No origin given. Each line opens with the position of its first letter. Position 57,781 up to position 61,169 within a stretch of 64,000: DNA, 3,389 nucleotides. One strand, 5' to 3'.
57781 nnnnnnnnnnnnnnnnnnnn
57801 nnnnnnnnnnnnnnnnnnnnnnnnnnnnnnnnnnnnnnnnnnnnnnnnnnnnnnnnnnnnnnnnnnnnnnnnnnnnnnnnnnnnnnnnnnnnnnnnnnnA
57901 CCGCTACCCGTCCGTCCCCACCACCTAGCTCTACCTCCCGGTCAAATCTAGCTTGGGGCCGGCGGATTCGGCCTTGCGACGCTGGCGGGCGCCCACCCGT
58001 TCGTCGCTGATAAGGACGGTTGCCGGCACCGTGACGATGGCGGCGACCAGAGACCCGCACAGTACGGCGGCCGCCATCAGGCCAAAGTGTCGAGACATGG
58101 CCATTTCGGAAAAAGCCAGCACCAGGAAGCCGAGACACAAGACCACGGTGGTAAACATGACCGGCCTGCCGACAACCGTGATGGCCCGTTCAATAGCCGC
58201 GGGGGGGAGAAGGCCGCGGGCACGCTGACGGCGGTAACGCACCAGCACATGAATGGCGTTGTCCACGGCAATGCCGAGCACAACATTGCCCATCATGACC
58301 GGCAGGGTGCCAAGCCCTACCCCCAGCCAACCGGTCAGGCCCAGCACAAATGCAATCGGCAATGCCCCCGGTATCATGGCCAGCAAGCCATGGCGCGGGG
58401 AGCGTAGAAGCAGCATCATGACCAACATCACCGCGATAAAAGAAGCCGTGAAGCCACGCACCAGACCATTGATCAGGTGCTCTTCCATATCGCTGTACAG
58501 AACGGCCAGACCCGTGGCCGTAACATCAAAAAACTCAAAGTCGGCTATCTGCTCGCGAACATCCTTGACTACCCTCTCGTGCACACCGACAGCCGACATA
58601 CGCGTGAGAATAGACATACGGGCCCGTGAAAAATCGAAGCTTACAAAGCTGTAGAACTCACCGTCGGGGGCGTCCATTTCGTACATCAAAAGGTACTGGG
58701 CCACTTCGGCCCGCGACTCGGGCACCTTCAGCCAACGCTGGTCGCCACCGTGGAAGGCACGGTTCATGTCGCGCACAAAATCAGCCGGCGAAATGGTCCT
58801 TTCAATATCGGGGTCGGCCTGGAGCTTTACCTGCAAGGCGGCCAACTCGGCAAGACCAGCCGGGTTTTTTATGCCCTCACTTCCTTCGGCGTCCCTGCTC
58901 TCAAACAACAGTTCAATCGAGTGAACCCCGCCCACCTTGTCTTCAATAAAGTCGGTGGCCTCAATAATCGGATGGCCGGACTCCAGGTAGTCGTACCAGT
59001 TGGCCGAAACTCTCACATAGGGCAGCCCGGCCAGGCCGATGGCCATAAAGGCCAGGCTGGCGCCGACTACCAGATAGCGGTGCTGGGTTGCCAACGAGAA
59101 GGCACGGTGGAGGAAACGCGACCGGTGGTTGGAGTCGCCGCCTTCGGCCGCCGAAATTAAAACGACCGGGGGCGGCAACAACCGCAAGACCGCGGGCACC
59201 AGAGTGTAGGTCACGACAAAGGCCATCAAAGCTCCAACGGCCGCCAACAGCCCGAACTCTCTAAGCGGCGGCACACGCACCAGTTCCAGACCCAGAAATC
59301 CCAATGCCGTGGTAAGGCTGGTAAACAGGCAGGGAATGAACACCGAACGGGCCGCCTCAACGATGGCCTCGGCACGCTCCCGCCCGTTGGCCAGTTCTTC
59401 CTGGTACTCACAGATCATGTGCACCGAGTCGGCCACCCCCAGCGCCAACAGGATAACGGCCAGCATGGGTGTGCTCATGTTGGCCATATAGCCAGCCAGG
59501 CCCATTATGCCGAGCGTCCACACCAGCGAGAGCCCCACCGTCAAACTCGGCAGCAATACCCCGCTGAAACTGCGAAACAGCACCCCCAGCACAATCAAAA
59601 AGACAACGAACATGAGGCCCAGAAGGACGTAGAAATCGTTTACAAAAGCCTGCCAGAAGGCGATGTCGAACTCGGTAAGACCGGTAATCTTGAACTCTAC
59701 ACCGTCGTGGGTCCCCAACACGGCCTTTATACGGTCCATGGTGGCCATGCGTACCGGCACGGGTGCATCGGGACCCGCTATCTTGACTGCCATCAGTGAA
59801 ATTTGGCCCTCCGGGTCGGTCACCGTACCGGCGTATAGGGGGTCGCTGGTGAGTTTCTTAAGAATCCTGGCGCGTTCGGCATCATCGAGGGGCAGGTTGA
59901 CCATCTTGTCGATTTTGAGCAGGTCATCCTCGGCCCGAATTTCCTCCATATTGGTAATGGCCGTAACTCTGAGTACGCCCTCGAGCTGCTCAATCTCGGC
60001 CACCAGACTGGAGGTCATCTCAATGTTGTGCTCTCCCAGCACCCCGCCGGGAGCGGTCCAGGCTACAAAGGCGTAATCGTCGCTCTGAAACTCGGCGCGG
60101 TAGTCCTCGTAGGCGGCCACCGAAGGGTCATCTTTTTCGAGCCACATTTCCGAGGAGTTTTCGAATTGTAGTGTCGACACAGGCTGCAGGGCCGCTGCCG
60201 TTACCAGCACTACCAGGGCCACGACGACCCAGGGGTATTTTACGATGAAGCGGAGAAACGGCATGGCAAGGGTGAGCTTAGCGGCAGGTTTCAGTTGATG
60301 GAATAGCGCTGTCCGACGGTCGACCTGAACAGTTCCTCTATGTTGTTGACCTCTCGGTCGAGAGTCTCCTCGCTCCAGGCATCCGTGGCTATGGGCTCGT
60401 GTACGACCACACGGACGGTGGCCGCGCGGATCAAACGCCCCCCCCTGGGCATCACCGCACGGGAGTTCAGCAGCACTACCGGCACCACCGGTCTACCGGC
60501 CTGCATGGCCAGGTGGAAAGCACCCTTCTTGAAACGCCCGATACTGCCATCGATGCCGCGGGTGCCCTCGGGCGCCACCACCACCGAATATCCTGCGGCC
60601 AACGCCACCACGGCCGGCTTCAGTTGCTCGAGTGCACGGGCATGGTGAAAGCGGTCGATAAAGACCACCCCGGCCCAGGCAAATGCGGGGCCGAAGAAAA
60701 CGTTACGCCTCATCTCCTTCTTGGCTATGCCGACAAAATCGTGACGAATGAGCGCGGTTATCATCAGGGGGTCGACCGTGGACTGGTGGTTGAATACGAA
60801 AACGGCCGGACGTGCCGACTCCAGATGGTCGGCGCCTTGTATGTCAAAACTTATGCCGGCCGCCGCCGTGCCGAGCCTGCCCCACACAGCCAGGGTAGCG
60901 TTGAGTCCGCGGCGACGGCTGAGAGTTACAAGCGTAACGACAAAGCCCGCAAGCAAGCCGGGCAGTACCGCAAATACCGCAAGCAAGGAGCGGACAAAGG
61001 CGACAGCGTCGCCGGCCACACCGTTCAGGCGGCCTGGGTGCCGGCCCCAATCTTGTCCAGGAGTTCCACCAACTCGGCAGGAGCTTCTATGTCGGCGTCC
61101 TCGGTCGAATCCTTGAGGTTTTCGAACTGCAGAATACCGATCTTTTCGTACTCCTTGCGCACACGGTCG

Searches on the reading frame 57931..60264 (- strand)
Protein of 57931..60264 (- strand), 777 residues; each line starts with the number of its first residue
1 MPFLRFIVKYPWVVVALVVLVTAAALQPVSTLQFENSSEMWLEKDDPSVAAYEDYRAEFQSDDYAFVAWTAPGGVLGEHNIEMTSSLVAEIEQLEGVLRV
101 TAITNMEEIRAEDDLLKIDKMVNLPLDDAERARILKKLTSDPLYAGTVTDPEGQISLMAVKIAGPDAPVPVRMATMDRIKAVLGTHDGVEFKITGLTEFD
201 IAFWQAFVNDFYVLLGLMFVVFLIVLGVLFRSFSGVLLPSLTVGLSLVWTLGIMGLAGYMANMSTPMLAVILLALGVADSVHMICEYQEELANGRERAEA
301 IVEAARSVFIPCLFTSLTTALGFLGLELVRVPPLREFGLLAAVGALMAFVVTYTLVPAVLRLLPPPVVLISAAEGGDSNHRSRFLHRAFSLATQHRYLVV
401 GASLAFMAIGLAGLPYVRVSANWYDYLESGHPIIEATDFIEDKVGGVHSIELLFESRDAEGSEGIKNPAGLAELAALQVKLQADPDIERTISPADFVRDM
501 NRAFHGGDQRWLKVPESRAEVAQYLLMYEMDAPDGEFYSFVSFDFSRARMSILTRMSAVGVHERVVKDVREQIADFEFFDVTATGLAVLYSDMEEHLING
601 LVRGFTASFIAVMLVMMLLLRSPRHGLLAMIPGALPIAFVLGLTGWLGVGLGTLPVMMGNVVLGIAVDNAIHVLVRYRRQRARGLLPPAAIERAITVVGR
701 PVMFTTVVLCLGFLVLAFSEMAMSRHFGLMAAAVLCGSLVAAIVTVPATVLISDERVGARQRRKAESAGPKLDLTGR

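Call 48: search_protein_families(library=ncbifam, proteins=[window:57931-60264:-], max_evalue=0.00001)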
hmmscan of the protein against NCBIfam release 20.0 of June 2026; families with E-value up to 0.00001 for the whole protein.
window:57931-60264:- (777 aa): 14 families
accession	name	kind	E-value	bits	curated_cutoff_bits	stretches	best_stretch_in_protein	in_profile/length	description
TIGR00921.1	2A067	subfamily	2e-66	224.5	351.9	2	9-464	2-458/733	hydrophobe/amphiphile efflux-3 (HAE3) family transporter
TIGR00833.1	actII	subfamily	3.3e-40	138.2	874.7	2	182-490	144-452/910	MMPL family RND transporter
TIGR03480.1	HpnN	hypoth_equivalog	8.2e-37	126.6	751.85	2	183-423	243-475/862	hopanoid biosynthesis associated RND transporter like protein HpnN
NF052374.1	HopndTporHpnN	equivalog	4.8e-16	58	1100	1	210-456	272-512/858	hopanoid transporter HpnN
NF045600.2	BstA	equivalog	2.8e-13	48.7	1400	1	218-391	296-467/903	sterol transporter cytoplasmic membrane protein BstA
TIGR00915.1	2A0602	subfamily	8.5e-12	43.8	940.35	2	565-748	302-491/1050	efflux RND transporter permease subunit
NF033617.1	RND_permease_2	subfamily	1.4e-10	39.8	1250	1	205-358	326-482/1009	multidrug efflux RND transporter permease subunit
NF007133.0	PRK09579.1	equivalog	1.8e-10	39.1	1763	1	202-360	324-485/1017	multidrug efflux RND transporter permease subunit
NF000037.1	RND_perm_OqxB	exception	2.1e-09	35.8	2200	1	599-745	341-487/1050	multidrug efflux RND transporter permease subunit OqxB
NF000282.2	RND_permease_1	subfamily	5.8e-09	34.4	1250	1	595-748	333-490/1029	multidrug efflux RND transporter permease subunit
NF007798.0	PRK10503.1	equivalog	1.9e-07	29.1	1584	1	206-359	338-494/1040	MdtB/MuxB family multidrug efflux RND transporter permease subunit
NF007905.0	PRK10614.1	equivalog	6.3e-07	27.5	1774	0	221-360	342-486/1025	multidrug efflux RND transporter permease subunit MdtC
NF052608.1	TrhMmycExpMmpL3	equivalog_domain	1.1e-06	27.2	1400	0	631-758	216-346/992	trehalose monomycolate exporter MmpL3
TIGR00916.1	2A0604s01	subfamily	7.1e-06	25.8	148.6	0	216-350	95-228/231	SecD/SecF family protein translocase subunit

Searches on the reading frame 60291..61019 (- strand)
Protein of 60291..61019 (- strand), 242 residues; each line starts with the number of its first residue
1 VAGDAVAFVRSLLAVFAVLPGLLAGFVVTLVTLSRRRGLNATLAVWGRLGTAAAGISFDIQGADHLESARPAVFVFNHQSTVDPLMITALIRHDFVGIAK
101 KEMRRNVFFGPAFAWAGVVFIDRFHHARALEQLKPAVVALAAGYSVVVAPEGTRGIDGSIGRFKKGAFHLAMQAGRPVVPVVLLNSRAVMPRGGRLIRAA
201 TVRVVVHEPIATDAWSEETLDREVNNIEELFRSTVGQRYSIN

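Call 48: search_protein_families(library=ncbifam, proteins=[window:60291-61019:-], max_evalue=0.00001)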
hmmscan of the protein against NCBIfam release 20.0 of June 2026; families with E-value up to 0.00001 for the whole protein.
window:60291-61019:- (242 aa): 5 families
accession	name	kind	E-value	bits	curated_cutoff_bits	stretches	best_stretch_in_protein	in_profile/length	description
TIGR00530.1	AGP_acyltrn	subfamily_domain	4e-29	101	102.95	1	56-183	2-129/130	1-acylglycerol-3-phosphate O-acyltransferase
NF011593.0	PRK15018.1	equivalog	5.9e-15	55.7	501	1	42-187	38-183/245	1-acylglycerol-3-phosphate O-acyltransferase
NF006386.0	PRK08633.1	equivalog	3.6e-11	41.5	1221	1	58-183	429-551/1147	acyl-[ACP]--phospholipid O-acyltransferase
NF052553.1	LyOrLpactfOlsABRUA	equivalog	5.1e-11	42.2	300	1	9-168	5-161/263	lyso-ornithine lipid O-acyltransferase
NF005291.0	PRK06814.1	equivalog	3e-08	32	1349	1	57-183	440-563/1140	acyl-[ACP]--phospholipid O-acyltransferase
